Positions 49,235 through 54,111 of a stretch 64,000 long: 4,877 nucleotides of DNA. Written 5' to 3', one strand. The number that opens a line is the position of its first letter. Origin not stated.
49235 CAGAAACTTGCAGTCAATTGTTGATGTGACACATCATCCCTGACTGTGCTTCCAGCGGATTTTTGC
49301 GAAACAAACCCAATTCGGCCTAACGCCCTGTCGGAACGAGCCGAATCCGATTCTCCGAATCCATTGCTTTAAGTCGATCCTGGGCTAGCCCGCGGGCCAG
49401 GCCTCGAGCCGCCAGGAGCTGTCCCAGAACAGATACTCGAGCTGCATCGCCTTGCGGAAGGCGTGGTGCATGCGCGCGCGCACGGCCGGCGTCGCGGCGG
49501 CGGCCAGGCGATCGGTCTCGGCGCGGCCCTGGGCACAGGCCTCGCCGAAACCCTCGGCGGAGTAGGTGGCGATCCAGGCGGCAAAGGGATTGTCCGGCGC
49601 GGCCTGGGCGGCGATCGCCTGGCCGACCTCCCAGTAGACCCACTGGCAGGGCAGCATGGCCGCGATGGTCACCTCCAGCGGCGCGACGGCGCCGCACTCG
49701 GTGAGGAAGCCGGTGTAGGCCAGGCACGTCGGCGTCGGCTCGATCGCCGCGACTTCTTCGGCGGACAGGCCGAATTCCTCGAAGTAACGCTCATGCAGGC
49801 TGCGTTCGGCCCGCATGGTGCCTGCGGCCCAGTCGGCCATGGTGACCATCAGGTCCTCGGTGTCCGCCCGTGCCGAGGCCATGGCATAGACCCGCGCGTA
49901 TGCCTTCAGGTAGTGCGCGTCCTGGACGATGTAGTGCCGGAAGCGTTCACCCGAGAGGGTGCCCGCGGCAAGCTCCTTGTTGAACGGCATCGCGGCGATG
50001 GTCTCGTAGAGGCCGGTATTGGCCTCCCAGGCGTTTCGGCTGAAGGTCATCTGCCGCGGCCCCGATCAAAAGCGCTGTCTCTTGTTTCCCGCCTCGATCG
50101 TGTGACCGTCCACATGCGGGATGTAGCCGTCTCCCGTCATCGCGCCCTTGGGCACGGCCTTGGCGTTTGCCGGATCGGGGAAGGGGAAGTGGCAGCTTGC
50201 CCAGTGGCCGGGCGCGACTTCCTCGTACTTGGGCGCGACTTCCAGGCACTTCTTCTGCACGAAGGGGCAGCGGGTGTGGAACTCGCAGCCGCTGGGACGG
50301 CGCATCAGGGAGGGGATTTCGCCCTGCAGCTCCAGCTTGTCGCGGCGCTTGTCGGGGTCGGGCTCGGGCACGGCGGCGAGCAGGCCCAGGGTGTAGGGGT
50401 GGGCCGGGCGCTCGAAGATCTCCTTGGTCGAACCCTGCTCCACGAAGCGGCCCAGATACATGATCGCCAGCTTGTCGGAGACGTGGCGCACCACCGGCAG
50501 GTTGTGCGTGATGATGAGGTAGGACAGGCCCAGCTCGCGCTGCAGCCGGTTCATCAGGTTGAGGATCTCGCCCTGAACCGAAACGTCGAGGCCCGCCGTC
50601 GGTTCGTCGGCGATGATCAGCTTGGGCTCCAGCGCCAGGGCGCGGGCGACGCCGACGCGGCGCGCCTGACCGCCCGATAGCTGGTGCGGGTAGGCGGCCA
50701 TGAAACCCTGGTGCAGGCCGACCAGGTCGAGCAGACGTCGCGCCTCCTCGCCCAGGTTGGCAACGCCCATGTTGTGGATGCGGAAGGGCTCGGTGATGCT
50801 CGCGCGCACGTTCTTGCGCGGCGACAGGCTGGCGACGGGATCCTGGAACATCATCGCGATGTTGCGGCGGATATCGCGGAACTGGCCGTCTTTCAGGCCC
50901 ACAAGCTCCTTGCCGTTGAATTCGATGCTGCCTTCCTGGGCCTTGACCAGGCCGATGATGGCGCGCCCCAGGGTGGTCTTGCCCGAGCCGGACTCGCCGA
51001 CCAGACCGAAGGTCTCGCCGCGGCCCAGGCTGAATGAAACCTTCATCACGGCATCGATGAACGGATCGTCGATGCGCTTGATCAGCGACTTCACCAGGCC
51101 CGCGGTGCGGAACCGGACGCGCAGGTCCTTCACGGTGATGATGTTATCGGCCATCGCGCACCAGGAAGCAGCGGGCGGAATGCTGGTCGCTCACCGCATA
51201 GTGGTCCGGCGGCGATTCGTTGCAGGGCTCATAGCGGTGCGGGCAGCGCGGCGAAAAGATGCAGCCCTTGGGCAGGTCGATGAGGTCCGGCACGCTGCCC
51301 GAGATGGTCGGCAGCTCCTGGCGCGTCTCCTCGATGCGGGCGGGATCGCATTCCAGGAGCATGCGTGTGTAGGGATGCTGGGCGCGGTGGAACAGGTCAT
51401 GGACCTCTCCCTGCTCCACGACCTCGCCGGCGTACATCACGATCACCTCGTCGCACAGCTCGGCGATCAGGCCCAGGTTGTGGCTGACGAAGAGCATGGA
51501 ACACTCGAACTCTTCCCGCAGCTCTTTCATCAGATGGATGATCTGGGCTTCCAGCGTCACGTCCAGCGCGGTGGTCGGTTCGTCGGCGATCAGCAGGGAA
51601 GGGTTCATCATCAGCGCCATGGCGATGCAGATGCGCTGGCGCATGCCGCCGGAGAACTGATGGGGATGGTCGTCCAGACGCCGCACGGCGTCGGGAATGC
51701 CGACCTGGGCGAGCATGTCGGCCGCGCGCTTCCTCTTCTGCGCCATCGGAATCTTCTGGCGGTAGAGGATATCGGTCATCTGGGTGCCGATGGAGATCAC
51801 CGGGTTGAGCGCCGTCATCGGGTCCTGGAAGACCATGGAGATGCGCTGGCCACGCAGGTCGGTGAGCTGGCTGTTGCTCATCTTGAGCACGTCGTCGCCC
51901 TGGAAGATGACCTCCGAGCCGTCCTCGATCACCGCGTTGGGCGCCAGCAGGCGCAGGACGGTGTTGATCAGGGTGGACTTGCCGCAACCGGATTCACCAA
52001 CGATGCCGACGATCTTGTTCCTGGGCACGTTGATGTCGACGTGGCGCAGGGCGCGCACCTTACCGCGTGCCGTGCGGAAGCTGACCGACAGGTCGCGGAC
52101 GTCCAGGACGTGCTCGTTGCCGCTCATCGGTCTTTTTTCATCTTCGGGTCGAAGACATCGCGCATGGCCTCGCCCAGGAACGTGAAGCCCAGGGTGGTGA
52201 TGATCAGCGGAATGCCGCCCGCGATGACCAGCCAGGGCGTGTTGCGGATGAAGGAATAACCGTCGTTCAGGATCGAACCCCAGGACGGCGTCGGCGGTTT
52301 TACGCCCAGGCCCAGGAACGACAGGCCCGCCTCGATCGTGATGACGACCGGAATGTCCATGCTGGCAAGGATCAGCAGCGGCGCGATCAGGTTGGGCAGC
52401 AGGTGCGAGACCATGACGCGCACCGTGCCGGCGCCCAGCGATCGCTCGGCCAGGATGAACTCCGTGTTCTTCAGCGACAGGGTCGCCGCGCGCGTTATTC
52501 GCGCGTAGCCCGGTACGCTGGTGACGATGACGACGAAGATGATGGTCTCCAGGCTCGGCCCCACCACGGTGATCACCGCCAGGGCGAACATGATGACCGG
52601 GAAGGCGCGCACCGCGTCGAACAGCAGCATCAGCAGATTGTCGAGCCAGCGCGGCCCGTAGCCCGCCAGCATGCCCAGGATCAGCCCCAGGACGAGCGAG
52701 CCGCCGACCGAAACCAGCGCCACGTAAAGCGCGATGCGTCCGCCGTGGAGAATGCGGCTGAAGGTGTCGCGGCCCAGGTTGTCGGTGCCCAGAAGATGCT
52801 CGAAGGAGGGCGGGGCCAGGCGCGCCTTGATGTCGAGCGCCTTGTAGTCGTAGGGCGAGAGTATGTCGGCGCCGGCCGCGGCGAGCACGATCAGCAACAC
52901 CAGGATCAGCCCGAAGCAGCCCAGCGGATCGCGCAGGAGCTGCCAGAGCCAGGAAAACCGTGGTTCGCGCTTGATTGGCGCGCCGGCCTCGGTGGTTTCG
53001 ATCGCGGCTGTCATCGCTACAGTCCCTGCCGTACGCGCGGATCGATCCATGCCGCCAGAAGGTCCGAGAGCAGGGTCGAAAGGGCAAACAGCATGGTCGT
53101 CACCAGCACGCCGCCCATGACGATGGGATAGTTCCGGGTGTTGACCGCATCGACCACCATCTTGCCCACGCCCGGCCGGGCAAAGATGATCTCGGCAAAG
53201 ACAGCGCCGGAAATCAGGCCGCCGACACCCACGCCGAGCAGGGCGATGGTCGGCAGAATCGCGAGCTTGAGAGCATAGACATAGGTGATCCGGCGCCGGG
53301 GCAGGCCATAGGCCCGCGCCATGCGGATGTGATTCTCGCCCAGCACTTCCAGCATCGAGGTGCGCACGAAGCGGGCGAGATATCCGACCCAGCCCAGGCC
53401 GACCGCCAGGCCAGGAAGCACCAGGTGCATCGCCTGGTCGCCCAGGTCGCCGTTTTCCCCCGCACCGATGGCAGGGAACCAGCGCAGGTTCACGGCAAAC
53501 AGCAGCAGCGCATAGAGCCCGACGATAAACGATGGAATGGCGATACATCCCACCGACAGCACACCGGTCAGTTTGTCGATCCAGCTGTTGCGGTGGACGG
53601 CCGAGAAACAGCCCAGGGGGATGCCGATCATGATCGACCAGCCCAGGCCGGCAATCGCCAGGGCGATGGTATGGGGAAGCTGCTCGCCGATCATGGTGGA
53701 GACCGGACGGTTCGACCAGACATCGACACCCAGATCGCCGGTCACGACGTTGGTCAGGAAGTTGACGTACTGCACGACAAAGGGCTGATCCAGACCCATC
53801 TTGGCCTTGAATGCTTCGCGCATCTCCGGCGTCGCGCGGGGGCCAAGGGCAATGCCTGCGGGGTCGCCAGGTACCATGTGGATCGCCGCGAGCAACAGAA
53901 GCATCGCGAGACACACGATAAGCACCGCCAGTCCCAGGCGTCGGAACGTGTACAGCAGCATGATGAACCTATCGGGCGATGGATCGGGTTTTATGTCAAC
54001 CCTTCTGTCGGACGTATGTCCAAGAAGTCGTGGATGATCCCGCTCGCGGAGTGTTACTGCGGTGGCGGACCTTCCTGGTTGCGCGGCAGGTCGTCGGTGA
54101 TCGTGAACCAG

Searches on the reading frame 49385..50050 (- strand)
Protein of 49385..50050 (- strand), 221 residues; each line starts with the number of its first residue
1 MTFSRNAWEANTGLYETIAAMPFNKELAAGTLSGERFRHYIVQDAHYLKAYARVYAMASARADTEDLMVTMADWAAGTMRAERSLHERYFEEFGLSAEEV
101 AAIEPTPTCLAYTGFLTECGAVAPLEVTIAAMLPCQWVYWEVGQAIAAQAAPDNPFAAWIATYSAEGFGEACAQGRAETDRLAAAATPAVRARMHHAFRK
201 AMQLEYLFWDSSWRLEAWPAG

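Call 29: search_protein_families(library=pfam, proteins=[window:49385-50050:-], max_evalue=0.0001)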
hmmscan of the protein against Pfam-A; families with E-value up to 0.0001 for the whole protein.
window:49385-50050:- (221 aa): 1 family
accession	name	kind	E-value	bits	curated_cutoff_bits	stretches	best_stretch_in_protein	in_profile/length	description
PF03070.21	TENA_THI-4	-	2.9e-45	155.1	22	1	22-214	15-209/210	TENA/THI-4/PQQC family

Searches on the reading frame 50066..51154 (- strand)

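Call 29: search_protein_families(library=pfam, proteins=[window:50066-51154:-], max_evalue=0.0001)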
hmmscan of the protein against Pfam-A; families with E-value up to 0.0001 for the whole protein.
window:50066-51154:- (362 aa): 3 families
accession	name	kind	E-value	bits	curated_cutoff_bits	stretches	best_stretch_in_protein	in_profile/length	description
PF00005.33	ABC_tran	-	4.4e-31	108.7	25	1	38-187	3-137/137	ABC transporter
PF08352.17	oligo_HPY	-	7.1e-21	74.8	27.1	1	238-303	1-65/65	Oligopeptide/dipeptide transporter, C-terminal region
PF13304.12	AAA_21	-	4.2e-05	24.2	27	0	157-220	236-300/304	AAA domain, putative AbiEii toxin, Type IV TA system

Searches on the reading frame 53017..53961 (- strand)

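Call 29: search_protein_families(library=pfam, proteins=[window:53017-53961:-], max_evalue=0.0001)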
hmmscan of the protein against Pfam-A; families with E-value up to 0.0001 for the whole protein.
window:53017-53961:- (314 aa): 2 families
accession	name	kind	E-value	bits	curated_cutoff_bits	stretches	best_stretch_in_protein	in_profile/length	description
PF00528.27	BPD_transp_1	-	2.9e-35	122.1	26.4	1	113-312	1-184/184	Binding-protein-dependent transport system inner membrane component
PF19300.4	BPD_transp_1_N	-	1.7e-12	48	23.8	1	1-76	1-76/114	Binding-prot-dependent transport system membrane comp, N-term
